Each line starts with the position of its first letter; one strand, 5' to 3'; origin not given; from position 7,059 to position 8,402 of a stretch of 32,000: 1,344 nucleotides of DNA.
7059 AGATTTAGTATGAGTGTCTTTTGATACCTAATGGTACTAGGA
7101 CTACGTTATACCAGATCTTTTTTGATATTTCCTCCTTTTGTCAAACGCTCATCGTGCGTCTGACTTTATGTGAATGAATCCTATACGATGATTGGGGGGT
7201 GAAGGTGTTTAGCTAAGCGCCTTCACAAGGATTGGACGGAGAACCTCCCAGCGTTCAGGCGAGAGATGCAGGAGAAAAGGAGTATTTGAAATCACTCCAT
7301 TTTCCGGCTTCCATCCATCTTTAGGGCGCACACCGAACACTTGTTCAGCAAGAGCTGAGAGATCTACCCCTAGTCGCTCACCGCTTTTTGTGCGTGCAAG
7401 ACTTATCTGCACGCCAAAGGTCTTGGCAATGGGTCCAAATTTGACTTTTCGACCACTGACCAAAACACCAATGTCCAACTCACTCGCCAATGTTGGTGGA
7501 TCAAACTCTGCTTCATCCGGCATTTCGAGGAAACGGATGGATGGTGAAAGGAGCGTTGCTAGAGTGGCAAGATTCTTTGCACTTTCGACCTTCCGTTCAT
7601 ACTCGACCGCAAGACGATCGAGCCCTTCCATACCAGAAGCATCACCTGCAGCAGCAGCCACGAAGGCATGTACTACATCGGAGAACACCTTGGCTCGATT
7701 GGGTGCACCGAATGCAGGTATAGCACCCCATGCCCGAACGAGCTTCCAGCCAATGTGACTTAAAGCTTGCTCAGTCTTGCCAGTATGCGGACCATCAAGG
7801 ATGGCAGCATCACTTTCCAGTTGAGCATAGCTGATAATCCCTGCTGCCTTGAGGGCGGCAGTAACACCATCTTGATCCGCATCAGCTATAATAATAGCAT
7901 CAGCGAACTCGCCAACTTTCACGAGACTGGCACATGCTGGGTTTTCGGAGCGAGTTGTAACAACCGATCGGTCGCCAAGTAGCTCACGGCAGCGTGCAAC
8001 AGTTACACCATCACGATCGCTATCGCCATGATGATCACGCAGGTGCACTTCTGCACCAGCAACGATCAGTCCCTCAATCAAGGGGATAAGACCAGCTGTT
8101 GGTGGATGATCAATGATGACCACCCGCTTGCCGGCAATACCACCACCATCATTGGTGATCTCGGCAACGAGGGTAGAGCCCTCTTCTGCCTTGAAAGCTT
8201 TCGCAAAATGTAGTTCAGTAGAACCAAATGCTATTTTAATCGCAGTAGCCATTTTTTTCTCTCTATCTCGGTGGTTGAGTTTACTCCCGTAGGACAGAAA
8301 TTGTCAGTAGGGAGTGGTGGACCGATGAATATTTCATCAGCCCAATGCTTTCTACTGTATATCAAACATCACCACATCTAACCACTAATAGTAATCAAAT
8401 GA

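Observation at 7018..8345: GC-rich, TGA-free foreign-looking gene embedded in a recoded low-GC genome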

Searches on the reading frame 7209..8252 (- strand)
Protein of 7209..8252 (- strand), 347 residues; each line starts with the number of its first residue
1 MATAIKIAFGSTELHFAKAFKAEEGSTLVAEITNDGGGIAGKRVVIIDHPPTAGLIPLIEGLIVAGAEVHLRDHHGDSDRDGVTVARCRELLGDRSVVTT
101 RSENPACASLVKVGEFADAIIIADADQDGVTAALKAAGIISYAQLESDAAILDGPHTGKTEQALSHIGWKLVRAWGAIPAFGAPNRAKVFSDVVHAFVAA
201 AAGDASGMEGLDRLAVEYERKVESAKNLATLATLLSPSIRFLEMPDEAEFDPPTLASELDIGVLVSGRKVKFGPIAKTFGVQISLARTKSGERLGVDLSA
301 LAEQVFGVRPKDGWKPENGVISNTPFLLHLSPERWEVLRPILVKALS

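Call 6: search_protein_families(library=pfam, proteins=[window:7212-8252:-], max_evalue=1)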
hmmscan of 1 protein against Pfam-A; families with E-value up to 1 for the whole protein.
seq(347 aa): 0 families

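Call 7: search_protein_families(library=ncbifam, proteins=[window:7212-8252:-], max_evalue=1)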
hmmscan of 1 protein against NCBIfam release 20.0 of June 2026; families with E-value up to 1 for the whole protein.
seq(347 aa): 0 families
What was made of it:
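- On DHH/DHHA1 phosphoesterase superfamily: The window protein has no Pfam or NCBIfam hit at E<=1 (calls 6, 7).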

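Call 8: search_solved_structures(query=window:7212-8252:-, max_evalue=10)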
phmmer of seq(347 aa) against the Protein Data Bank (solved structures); distinct sequences matched with E-value up to 10: 1.
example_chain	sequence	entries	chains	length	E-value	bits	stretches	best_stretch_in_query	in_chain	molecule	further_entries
2l3l_A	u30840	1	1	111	1.5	11.1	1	189-246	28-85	Tubulin-specific chaperone C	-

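Call 9: find_homologous_proteins(query=window:7212-8252:-, max_evalue=0.01)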
Query seq(347 aa) (347 aa): 45 proteins with E <= 0.01 among 8000 candidates.
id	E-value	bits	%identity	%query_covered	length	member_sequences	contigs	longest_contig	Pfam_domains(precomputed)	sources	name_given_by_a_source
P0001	8.4e-219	743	99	100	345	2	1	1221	-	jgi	-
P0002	1.2e-137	477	65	98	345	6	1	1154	-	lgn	-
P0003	2.0e-131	456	65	99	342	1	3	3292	-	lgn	-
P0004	1.8e-130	453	65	98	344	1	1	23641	-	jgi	jgi:hypothetical protein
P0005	4.1e-130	452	63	99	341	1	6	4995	-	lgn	-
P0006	6.9e-130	451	66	96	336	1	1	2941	-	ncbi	-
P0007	2.2e-129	450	66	97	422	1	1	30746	-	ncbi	-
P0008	8.7e-128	444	63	99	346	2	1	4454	-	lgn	-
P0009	2.0e-127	443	61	97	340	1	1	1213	-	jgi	jgi:hypothetical protein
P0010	2.6e-127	443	63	99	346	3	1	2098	-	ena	-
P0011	7.6e-127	441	65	99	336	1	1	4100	-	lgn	-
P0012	7.9e-127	441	63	98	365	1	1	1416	-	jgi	-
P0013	5.0e-126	438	64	97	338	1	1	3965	-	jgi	jgi:hypothetical protein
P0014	1.1e-125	437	65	99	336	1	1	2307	-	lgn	-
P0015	2.3e-125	436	64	98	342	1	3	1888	-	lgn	-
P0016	1.1e-124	434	62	99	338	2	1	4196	-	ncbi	-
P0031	1.1e-107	378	59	88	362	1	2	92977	-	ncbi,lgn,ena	-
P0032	9.0e-107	375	55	99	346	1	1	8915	-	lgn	-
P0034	1.5e-103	365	55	99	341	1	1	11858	-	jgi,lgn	jgi:hypothetical protein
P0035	2.7e-95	337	55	89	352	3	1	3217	-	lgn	-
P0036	2.8e-94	334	53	97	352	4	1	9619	-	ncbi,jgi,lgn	-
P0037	2.6e-92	328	50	99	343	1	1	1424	-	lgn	-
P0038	1.1e-85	306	47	99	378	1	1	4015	-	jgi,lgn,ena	-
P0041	3.7e-80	288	46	96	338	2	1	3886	-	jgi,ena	-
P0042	6.6e-79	284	62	65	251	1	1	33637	-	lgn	-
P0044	1.4e-62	230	43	95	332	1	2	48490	-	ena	-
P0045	6.4e-33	132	34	86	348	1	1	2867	-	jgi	-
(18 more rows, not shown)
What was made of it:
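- The closest non-self homologue is 65-66% identical (call 9).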

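Call 10: search_protein_families(library=padloc, proteins=[window:7209-8252:-], max_evalue=1)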
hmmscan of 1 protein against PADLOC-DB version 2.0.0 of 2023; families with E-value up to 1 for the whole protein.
window:7209-8252:- (347 aa): 0 families

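Call 11: search_protein_families(library=phrogs, proteins=[window:7209-8252:-], max_evalue=1)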
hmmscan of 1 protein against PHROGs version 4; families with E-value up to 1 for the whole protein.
window:7209-8252:- (347 aa): 1 family
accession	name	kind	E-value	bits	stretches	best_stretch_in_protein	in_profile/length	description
phrog_31427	-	unknown function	0.43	11.8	0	169-203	124-158/160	-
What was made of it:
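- Tried and rejected: Pfam, NCBIfam, PADLOC and PHROGs gave no significant hit for the window protein (calls 6, 7, 10, 11).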

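Call 12: find_encoding_contigs(protein=P0007, flank=10000, max_places=3)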
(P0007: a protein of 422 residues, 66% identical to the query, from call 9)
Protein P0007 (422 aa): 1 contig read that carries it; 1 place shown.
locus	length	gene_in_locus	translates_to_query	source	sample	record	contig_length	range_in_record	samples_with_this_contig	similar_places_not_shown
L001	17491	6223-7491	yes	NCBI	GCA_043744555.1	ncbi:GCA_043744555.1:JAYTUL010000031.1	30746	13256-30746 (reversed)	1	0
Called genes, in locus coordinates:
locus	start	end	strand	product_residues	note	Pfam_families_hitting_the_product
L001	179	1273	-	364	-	PF05697:Trigger_N, PF05698:Trigger_C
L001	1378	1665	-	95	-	-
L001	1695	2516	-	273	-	-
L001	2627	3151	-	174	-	PF00719:Pyrophosphatase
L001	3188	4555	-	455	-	PF08529:NusA_N, PF13184:KH_NusA_1st, PF26594:KH_NusA_2nd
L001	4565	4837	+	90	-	-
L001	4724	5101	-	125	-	-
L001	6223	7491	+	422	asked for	-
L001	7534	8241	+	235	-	-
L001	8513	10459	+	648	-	PF00270:DEAD, PF13401:AAA_22 (weak), PF00271:Helicase_C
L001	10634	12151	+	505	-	-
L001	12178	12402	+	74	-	-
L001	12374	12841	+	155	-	-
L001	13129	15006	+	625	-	PF05157:MshEN, PF00437:T2SSE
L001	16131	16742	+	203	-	-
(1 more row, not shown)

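Call 13: find_encoding_contigs(protein=P0031, flank=10000, max_places=3)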
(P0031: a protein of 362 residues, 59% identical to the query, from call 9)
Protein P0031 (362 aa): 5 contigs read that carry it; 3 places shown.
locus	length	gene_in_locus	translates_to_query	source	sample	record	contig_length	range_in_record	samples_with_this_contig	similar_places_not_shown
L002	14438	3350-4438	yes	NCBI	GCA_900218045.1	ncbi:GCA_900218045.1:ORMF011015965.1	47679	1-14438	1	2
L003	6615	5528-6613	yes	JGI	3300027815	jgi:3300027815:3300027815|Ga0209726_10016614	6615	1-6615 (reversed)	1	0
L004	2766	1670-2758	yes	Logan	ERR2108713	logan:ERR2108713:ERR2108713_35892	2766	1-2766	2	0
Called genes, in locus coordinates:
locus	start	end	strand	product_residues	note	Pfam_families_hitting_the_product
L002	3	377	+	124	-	?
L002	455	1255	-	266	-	PF01978:TrmB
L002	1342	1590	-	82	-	-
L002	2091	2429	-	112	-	PF02452:PemK_toxin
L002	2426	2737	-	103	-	-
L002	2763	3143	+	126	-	-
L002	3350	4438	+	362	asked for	-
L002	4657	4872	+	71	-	-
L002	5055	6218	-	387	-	PF13401:AAA_22 (faint), PF13173:AAA_14, PF13635:DUF4143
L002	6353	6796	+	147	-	-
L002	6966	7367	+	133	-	-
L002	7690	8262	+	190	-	-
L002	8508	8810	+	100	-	-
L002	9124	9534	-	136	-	PF01934:HepT-like (weak), PF08780:NTase_sub_bind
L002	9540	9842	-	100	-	PF01909:NTP_transf_2, PF18765:Polbeta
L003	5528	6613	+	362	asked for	?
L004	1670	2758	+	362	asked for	-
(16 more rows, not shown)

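Call 14: find_encoding_contigs(protein=P0004, flank=10000, max_places=3)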
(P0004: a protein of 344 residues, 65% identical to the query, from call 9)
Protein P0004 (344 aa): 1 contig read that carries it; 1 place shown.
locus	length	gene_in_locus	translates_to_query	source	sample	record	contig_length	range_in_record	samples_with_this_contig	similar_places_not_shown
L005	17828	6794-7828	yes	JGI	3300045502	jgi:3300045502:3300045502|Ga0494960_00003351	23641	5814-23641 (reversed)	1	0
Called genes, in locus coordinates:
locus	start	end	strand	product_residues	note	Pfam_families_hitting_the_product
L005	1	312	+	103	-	?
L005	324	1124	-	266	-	PF08843:AbiEii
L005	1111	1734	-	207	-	-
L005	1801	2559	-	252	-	PF01978:TrmB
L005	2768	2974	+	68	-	-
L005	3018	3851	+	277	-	-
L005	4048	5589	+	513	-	PF01743:PolyA_pol, PF12627:PolyA_pol_RNAbd, PF01966:HD, PF13735:tRNA_NucTran2_2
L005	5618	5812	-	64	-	-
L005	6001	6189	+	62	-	-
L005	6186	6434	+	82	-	-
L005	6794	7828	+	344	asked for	-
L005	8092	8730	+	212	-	-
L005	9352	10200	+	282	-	-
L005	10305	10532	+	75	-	PF09360:zf-CDGSH (faint)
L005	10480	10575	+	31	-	-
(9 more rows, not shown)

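Call 17: search_solved_structures(query=A1, max_evalue=10, show_alignments=3)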
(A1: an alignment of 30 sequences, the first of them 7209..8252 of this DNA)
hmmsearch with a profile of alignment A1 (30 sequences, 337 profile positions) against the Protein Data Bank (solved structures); distinct sequences matched with E-value up to 10: 2.
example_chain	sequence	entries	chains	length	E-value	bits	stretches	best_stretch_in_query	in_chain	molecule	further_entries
8qae_A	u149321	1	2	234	0.86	11.5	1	158-237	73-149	sc-apCC-6-SLLA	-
5mso_A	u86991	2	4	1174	1.1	11.2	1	61-100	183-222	Carboxylic acid reductase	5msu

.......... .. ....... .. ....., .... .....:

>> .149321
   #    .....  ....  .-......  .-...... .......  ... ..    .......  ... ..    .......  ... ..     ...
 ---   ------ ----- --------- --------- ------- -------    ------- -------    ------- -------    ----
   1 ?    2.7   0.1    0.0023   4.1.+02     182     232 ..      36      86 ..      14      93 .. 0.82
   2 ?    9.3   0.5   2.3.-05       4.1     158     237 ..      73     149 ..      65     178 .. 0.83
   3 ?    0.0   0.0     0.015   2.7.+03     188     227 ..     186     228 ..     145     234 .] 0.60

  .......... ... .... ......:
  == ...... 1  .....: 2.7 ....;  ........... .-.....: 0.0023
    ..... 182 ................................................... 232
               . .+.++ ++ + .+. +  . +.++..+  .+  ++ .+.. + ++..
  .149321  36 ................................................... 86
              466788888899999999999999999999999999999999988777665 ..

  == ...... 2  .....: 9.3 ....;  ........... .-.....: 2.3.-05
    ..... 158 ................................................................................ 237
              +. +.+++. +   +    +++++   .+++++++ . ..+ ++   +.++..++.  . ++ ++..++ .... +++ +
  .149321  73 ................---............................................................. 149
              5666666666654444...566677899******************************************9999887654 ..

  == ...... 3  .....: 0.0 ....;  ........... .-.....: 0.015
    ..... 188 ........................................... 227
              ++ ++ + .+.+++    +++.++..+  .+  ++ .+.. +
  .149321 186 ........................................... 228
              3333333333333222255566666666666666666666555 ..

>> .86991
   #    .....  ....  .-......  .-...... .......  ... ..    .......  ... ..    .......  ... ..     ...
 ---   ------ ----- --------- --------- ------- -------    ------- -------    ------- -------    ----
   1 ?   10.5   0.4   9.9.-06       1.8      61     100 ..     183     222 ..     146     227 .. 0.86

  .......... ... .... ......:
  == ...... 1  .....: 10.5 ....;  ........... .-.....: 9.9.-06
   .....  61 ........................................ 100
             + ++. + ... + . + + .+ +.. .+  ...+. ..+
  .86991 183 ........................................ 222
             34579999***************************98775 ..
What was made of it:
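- Tried and rejected: PDB sequence searches with the single sequence and with a profile found nothing (calls 8, 17).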

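Call 22: find_related_loci(query=A1, collection=genome_contigs, flank=10000)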
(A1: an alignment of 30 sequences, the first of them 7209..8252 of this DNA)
Query A1 (347 aa) in genome_contigs; peptide patterns used: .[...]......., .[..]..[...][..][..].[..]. (x = any residue, [..] = any of these).
35 stretches matched a pattern; 5 encode a relative of the query (tblastn E <= 1e-3); 5 distinct loci.
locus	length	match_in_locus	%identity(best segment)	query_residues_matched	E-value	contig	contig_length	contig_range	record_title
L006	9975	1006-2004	62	6-343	5e-127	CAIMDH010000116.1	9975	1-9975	uncultured bacterium isolate ErkenSummer_bin-2863 genome assembly, contig: bin-2863:116/147, whole genome shotgun sequen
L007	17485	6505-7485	66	13-347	2e-138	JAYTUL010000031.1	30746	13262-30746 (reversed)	MAG: bacterium isolate GFS_5529 GFS_5529_30, whole genome shotgun sequence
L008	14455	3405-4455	64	16-347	8e-102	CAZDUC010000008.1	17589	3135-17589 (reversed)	MAG TPA_asm: uncultured Candidatus Saccharibacteria bacterium isolate SRP286056_co1_642 genome assembly, contig: NODE_38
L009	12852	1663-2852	57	9-347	1e-68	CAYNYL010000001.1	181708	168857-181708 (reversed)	MAG TPA_asm: uncultured Gammaproteobacteria bacterium isolate SRP300315_co1_29 genome assembly, contig: NODE_26_length_1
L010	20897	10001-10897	34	43-342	4e-33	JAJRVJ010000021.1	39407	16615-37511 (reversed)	MAG: Patescibacteria group bacterium isolate Dive96_bin10.367 k141_2046906, whole genome shotgun sequence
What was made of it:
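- On Horizontally acquired gene or genomic islet: Peptide patterns hit 5 of 185,579 species representatives (call 22).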

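Call 26: predict_structure(alignment_id=A1)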
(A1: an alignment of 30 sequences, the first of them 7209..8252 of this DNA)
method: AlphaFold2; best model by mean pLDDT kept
length: 347 residues; sequences in the alignment: 30
mean_pLDDT: 95.1   pTM: 0.88
mean pLDDT of the five models: 95.1, 94.6, 94.4, 94.2, 94.3
residues with pLDDT >= 90: 319; 70-90: 23; 50-70: 5; < 50: 0
segments of 3 or more residues with pLDDT < 50: none
pLDDT, mean of each block of 10 residues (from residue 1): 85 95 96 88 96 96 98 84 93 96 95 97 97 98 97 92 98 95 93 98 98 96 96 98 93 94 97 95 97 97 96 95 95 98 96
secondary structure, 60 per line:
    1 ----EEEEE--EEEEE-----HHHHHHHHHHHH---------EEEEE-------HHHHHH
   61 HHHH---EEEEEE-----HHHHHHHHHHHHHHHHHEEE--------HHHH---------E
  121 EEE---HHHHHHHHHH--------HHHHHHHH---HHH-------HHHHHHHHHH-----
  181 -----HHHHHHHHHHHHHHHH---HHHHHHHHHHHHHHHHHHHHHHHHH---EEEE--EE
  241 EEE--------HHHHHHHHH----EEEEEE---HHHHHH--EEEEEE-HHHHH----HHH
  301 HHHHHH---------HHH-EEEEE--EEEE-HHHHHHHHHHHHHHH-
elements in order: E5-9 E12-16 H22-33 E43-47 H55-64 E68-73 H79-95 E96-98 H107-110 E120-123 H127-136 H145-152 H166-175 H186-201 H205-229 E233-236 E239-243 H252-260 E265-270 H274-279 E282-287 H289-293 H298-306 E320-324 E327-330 H332-346
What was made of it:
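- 7209..8252 (-): CDS of 347 aa with a TAA stop at 7209-7211. It encodes a divergent, unannotated two-domain DHH/DHHA1-like protein. AF2 model with pLDDT 95.1 (call 26).
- The AF2 model has pLDDT 95.1 and pTM 0.88 (call 26).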

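Call 31: fold_search(model_id=the predicted structure, library=pdb)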
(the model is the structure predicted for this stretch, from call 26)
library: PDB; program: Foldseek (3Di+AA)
matches with E <= 10: 1254; with E <= 0.001: 15
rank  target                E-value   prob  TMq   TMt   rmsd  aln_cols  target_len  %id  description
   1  5xsi_A                3.2e-06  1.00  0.25  0.25  16.6       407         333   10  The catalytic domain of GdpP (released 2018-01-31)
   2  8a8k_B                3.6e-06  1.00  0.37  0.39  10.4       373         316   10  PAP phosphatase from Methanothermococcus thermolithotrophicus refined to 3.1 A (released 2023-04-26)
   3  5xsp_A                6.3e-06  1.00  0.24  0.25  16.9       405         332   11  The catalytic domain of GdpP with 5'-pApA (released 2018-01-31)
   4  5xt3_A                7.8e-06  1.00  0.28  0.29  15.9       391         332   10  The catalytic domain of GdpP with c-di-GMP (released 2018-01-31)
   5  8a8k_A                1.2e-05  1.00  0.37  0.39  10.4       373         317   10  PAP phosphatase from Methanothermococcus thermolithotrophicus refined to 3.1 A (released 2023-04-26)
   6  5x4h                  1.6e-05  1.00  0.32  0.26  12.5       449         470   10  The crystal structure of Pyrococcus furiosus RecJ (wild-type) (released 2018-02-14)
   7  5xsp_B                1.8e-05  1.00  0.27  0.28  16.0       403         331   10  The catalytic domain of GdpP with 5'-pApA (released 2018-01-31)
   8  5x4j                  3.6e-05  1.00  0.29  0.23  14.1       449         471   10  The crystal structure of Pyrococcus furiosus RecJ (Zn-soaking) (released 2018-02-14)
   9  5x4i                  5.9e-05  1.00  0.31  0.25  14.0       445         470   10  Pyrococcus furiosus RecJ (D83A, Mn-soaking) (released 2018-02-14)
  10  7d62_A                9.7e-05  1.00  0.37  0.43  11.5       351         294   11  pGpG-specific phosphodiesterase - PggH from Vibrio cholrae (released 2020-10-28)
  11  5yh1                  9.7e-05  1.00  0.40  0.34  10.4       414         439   12  Member of s1p family of ribosomal proteins PF0399 DHH domain (released 2018-08-01)
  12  7bih_B                1.8e-04  1.00  0.32  0.27  13.9       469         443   11  Crystal structure of RecJ-Cdc45 from Methanothermobacter Thermoautotrophicus in the closed state. (released 2022-07-27)
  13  7bih_A                3.0e-04  1.00  0.39  0.32  11.7       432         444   10  Crystal structure of RecJ-Cdc45 from Methanothermobacter Thermoautotrophicus in the closed state. (released 2022-07-27)
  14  7d62_B                5.8e-04  0.99  0.35  0.39  11.1       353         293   11  pGpG-specific phosphodiesterase - PggH from Vibrio cholrae (released 2020-10-28)
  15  7e15_D                9.1e-04  0.99  0.33  0.28  13.0       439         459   10  Protein ternary complex working for DNA replication initiation (released 2021-10-06)
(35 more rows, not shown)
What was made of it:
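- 7209..8252 (-): The top 19 Foldseek PDB hits are all DHH/DHHA1 proteins (call 31).
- On DHH/DHHA1 phosphoesterase superfamily: The full-length AF2 model (pLDDT 95) gives DHH/DHHA1 proteins as all of its top 19 PDB hits (best E=3e-6, probability 1.0 for the top 13) (call 31).
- Closest known: NrnA-type DHH/DHHA1 phosphoesterases: nanoRNase/pAp phosphatase NrnA. Same: These are the top structural hits (call 31).
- The top 19 Foldseek PDB hits are all DHH/DHHA1 proteins: GdpP, PAP phosphatase, RecJ, PggH, NrnA and Cdc45 (best E=3e-6, probability 1.0 for the top 13) (call 31).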

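Call 38: search_protein_representatives(alignment_id=A1)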
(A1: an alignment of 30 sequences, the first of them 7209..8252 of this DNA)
Query: 30 sequences, 337 profile positions. Proteins with E-value up to 0.001 (for the whole library): 212; up to 1e-10: 160; up to 1e-30: 88. The best 150 are listed.
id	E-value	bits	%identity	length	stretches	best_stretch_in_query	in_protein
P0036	1.5e-149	513.8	-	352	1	9-336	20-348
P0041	8.7e-131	452.1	-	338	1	3-334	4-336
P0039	8.9e-127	438.9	-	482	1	52-336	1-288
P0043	6.1e-108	377.0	-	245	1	94-335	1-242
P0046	2.2e-99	348.8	-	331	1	2-336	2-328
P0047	2.7e-96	338.7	-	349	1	7-330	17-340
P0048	5.5e-85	301.5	-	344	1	6-327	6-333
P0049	1.0e-82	294.0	-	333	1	9-326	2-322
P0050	5.2e-82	291.7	-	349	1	1-326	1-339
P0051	6.2e-82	291.5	-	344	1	1-334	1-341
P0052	1.3e-81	290.4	-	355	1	1-326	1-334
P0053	2.0e-81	289.8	-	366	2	116-327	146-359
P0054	4.2e-80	285.5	-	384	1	10-326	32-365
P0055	7.6e-79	281.3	-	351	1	1-326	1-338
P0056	1.6e-78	280.3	-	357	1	4-332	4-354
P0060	9.6e-77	274.4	-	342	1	23-336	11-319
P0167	1.1e-16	76.9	-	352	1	28-298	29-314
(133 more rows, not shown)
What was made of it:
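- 7209..8252 (-): A family of 45 close homologues (call 9) and 212 representative clusters (call 38).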

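Call 41: find_encoding_contigs(protein=window:7209-8252:-, flank=10000, max_places=5)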
Protein window:7209-8252:- (347 aa): 8 contigs read that carry it; 5 places shown.
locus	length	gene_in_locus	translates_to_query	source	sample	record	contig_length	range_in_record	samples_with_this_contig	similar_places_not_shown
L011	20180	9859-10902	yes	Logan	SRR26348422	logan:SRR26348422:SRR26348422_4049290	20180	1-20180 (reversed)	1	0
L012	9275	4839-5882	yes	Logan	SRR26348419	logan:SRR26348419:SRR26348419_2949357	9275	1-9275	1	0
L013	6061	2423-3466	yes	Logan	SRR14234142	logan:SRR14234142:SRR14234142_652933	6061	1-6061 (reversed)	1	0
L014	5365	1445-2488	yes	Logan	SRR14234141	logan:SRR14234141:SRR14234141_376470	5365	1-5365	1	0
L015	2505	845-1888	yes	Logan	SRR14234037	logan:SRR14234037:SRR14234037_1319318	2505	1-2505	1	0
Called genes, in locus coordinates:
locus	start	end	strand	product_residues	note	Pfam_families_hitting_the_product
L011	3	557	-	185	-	?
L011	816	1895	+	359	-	PF13428:TPR_14 (faint)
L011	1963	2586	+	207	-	-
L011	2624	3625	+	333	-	PF01384:PHO4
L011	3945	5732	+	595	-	PF10996:Beta-Casp, PF07521:RMMBL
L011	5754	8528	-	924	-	PF00932:LTD (faint)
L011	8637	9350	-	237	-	PF26593:TraC-like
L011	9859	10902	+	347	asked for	-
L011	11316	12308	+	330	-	PF01207:Dus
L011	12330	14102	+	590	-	PF02463:SMC_N, PF00005:ABC_tran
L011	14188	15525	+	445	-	-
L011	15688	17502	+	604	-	-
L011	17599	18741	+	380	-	PF08245:Mur_ligase_M, PF27239:FOL3_C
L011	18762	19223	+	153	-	-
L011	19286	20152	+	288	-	PF01435:Peptidase_M48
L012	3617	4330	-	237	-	PF26593:TraC-like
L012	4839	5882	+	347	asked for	-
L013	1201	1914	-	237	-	PF26593:TraC-like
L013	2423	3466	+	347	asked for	-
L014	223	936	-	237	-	PF26593:TraC-like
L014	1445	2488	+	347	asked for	-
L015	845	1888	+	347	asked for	-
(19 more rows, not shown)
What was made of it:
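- Checked: The 237-aa neighbour carries a precomputed TraC-like hit, PF26593 (call 41).
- The locus order and the exact protein recur in at least 5 independent assemblies (call 41). The same gene order and the exact protein occur in at least 5 independently assembled contigs from different sequencing runs (call 41).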

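Call 43: search_protein_families(library=pfam, alignment_id=A1, max_evalue=10)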
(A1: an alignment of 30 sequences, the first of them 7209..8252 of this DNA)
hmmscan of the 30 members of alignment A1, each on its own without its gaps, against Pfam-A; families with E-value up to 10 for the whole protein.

A. member 1, window:7209-8252:- (347 aa): 0 families

B. families by the number of members that match (of 30 scanned): 13 families
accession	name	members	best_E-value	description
PF01368.27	DHH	5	0.0052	DHH family, N-terminal domain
PF09664.16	DUF2399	2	0.089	Protein of unknown function C-terminus (DUF2399)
PF09049.15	SNN_transmemb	2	0.13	Stannin transmembrane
PF08012.16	DUF1702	2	0.16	Protein of unknown function (DUF1702)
PF15777.11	Anti-TRAP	1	4.4e-05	Tryptophan RNA-binding attenuator protein inhibitory protein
PF00684.25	DnaJ_CXXCXGXG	1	0.0032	DnaJ central domain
PF13783.11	DUF4177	1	0.083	Domain of unknown function (DUF4177)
PF00148.24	Oxidored_nitro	1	0.1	Nitrogenase component 1 type Oxidoreductase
PF23594.1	RPN11_C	1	0.13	26S proteasome regulatory subunit RPN11 C-terminal domain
PF18295.7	Pdase_M17_N2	1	0.14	M17 aminopeptidase N-terminal domain 2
PF09376.16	NurA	1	0.16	NurA domain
PF04612.17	T2SSM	1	0.24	Type II secretion system (T2SS), protein M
PF17302.8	DUF5351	1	1.8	Family of unknown function (DUF5351)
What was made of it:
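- Pfam DHH is the only family that recurs among members at sub-threshold level, in 5 of 30 (call 43). No model passes a curated threshold (calls 6, 7, 43). No curated DHH or DHHA1 model reaches threshold (calls 6, 43).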
